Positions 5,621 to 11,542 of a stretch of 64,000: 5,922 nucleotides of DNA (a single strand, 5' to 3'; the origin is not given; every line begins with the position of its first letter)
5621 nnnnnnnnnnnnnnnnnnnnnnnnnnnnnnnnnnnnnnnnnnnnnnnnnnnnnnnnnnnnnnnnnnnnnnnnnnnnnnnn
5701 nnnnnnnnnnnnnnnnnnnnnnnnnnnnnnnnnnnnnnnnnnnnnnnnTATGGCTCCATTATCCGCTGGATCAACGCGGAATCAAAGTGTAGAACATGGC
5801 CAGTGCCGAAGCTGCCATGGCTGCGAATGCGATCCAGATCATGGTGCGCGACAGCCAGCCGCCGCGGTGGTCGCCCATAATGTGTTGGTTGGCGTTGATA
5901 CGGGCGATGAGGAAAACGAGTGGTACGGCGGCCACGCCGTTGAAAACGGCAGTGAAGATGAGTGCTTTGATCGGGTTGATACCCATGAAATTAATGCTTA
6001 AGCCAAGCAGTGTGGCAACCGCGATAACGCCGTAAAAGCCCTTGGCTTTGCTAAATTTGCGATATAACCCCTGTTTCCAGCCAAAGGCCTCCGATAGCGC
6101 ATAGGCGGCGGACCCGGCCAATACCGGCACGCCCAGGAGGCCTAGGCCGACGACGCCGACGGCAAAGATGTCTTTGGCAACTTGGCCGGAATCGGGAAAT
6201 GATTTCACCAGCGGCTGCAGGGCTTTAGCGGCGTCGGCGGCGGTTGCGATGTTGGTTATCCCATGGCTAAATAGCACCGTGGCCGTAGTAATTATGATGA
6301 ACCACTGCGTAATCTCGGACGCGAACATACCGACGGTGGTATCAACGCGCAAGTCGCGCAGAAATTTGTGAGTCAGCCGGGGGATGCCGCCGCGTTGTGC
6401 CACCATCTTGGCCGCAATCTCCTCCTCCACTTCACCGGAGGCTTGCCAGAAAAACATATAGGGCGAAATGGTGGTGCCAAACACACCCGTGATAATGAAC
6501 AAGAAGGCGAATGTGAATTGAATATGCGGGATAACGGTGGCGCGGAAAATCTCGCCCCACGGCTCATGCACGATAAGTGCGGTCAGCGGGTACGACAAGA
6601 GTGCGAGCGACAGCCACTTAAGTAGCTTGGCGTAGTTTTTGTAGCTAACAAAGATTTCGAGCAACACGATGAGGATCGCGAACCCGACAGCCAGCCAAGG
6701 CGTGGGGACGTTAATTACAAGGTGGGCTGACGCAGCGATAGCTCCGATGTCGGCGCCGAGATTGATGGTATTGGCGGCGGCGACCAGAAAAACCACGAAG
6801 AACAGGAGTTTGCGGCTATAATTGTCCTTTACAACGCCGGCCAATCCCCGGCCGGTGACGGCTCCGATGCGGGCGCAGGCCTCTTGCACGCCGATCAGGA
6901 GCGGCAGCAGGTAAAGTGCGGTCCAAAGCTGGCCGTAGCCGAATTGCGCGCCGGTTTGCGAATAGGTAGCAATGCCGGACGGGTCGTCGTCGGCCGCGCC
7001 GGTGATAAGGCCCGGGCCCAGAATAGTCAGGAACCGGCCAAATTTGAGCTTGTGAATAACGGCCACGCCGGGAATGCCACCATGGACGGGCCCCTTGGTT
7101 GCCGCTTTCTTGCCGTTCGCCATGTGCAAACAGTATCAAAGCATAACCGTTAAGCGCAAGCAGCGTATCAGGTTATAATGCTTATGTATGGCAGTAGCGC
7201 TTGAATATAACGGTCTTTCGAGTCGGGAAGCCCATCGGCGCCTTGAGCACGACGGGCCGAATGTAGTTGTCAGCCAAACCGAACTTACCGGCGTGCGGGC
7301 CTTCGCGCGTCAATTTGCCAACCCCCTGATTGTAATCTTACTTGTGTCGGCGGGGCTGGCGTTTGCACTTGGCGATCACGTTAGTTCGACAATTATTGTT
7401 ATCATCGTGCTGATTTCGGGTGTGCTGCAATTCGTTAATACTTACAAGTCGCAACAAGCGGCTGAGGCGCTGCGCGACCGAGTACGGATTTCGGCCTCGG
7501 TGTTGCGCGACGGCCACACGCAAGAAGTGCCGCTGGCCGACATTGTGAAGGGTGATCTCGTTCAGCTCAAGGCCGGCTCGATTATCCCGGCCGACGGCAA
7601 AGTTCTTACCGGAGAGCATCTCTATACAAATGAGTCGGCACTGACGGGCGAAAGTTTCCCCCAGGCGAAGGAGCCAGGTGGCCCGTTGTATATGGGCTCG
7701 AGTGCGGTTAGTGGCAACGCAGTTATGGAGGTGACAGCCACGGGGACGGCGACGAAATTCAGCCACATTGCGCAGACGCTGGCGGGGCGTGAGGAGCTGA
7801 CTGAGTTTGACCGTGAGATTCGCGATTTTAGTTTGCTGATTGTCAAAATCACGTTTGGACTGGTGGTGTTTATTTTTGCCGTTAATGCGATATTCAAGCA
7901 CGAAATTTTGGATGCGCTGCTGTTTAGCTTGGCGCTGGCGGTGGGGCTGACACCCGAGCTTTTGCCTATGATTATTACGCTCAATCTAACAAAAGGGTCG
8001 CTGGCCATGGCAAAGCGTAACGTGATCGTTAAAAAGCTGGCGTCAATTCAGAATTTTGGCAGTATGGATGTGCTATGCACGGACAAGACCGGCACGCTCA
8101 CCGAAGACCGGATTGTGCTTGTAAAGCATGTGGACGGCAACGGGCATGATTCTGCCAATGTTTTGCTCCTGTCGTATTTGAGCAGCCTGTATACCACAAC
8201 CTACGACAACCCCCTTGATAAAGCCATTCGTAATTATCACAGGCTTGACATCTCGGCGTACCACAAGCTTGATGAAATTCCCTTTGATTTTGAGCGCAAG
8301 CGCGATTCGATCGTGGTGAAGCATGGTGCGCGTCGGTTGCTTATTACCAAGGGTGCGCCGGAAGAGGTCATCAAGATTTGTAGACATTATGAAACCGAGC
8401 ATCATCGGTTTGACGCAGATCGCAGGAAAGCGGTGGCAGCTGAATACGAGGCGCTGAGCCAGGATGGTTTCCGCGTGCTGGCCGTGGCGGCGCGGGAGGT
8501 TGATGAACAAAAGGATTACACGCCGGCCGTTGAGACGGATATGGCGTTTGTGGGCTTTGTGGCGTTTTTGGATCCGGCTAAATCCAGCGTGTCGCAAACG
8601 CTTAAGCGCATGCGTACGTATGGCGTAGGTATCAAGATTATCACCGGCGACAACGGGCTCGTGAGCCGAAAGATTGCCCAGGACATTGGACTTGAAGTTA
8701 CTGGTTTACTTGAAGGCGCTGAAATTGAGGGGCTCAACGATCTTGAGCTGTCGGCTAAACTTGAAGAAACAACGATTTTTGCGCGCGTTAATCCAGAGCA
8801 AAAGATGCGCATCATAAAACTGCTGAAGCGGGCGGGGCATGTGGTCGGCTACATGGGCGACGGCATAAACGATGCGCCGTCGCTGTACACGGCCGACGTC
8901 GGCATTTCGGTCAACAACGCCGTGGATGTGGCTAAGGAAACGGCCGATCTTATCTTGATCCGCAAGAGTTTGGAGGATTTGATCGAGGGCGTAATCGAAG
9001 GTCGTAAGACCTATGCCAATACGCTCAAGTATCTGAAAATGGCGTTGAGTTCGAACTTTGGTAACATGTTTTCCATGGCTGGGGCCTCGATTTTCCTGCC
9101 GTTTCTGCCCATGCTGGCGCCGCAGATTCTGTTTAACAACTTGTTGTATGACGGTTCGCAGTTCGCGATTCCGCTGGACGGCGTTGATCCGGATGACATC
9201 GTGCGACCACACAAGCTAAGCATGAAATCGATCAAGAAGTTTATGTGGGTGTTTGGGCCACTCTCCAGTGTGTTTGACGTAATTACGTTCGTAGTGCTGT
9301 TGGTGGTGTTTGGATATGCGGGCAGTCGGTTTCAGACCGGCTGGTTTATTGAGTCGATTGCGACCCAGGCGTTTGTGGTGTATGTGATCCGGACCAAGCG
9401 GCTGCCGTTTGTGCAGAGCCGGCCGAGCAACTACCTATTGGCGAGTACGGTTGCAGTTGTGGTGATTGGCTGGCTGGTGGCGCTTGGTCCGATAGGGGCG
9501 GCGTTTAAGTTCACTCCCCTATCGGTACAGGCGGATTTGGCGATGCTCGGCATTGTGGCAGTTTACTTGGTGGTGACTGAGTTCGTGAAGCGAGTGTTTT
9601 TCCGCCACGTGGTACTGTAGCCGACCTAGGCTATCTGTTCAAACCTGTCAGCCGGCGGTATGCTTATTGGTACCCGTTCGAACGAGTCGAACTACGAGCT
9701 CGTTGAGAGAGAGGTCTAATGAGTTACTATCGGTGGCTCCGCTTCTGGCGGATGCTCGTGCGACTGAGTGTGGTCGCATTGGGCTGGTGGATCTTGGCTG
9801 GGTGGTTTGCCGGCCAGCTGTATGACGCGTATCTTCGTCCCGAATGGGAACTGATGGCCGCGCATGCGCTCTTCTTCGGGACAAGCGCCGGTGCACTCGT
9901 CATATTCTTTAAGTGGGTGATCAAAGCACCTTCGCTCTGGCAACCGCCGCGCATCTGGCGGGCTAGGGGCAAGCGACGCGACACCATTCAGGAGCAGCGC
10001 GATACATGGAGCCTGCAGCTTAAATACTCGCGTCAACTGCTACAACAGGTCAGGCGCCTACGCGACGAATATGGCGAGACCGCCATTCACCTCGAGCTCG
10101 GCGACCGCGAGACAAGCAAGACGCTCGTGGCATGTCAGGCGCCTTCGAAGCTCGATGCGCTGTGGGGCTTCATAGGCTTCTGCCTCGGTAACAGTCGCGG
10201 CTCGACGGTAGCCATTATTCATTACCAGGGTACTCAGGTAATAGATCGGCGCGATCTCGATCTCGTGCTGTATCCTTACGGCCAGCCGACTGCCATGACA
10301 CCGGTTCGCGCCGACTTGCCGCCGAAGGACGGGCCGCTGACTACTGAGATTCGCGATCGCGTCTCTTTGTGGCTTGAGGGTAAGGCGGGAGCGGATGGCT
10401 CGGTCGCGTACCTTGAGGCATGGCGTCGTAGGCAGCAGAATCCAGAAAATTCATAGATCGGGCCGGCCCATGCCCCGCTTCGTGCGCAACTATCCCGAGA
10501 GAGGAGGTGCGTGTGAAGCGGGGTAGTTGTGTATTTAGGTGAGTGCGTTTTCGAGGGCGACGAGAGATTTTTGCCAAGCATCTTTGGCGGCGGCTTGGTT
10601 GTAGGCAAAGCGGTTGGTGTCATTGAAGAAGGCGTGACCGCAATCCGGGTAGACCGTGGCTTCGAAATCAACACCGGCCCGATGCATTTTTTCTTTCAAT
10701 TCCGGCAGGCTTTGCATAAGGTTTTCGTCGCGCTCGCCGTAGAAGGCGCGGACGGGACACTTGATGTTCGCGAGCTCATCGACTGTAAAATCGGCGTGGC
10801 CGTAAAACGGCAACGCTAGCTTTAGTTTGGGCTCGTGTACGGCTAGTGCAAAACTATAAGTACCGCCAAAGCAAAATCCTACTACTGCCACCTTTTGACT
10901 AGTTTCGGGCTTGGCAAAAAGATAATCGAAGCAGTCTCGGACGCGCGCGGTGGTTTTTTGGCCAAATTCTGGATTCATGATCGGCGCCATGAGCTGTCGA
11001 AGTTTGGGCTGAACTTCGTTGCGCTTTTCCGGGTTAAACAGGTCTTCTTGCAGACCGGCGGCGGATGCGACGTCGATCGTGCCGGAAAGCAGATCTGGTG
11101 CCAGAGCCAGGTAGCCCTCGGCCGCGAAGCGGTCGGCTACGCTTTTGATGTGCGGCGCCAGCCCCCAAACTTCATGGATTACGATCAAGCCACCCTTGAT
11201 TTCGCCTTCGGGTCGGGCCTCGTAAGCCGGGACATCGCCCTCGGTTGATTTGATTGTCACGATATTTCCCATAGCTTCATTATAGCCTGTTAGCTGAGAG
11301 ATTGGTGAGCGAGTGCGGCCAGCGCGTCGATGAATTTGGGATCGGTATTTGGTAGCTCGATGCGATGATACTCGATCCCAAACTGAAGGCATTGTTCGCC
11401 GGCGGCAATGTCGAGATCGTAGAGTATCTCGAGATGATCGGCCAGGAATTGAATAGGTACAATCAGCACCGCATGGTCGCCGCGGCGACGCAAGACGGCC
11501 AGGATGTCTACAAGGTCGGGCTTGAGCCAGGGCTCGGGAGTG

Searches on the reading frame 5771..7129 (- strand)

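Call 19: search_protein_families(library=pfam, proteins=[window:5771-7129:-], max_evalue=0.001)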
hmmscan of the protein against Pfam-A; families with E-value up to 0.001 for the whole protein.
window:5771-7129:- (452 aa): 1 family
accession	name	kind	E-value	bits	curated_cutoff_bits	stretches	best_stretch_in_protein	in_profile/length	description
PF01566.24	Nramp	-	1.4e-71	241.8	29.8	1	53-422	1-354/357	Natural resistance-associated macrophage protein-like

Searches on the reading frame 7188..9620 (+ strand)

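Call 19: search_protein_families(library=pfam, proteins=[window:7188-9620:+], max_evalue=0.001)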
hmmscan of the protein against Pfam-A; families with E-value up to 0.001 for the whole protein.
window:7188-9620:+ (810 aa): 5 families
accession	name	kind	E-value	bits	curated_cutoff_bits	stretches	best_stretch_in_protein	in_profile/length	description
PF00122.25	E1-E2_ATPase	-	5.4e-44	150.3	28.1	1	101-277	5-181/181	E1-E2 ATPase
PF00689.26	Cation_ATPase_C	-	1.7e-22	80.5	27.3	1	639-803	1-175/175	Cation transporting ATPase, C-terminus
PF00690.31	Cation_ATPase_N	-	1.5e-10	41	20.4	1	7-57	18-68/69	Cation transporter/ATPase, N-terminus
PF00702.32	Hydrolase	-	2.3e-10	41.6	26.4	1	293-566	1-187/191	haloacid dehalogenase-like hydrolase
PF13246.12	Cation_ATPase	-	1.7e-09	38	21.7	1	357-401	45-91/91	Cation transport ATPase (P-type)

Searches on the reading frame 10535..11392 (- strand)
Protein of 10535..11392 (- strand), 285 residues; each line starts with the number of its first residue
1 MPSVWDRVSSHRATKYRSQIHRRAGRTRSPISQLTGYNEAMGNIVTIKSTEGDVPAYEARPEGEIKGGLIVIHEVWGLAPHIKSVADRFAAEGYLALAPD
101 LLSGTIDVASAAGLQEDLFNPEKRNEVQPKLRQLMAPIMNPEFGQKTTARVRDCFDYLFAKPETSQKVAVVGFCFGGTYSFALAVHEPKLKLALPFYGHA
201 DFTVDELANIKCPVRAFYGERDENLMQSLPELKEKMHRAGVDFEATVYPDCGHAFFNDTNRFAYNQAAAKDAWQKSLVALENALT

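Call 19: search_protein_families(library=pfam, proteins=[window:10535-11392:-], max_evalue=0.001)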
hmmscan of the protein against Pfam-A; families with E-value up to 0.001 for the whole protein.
window:10535-11392:- (285 aa): 3 families
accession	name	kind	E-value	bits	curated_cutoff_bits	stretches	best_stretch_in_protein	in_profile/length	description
PF01738.24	DLH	-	2.7e-48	164.9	21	1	55-280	2-213/217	Dienelactone hydrolase family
PF08840.17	BAAT_C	-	0.00015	22.3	20.9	0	154-194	9-50/210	BAAT / Acyl-CoA thioester hydrolase C terminal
PF02129.25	Peptidase_S15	-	0.00019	21.6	23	1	144-215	73-145/262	X-Pro dipeptidyl-peptidase (S15 family)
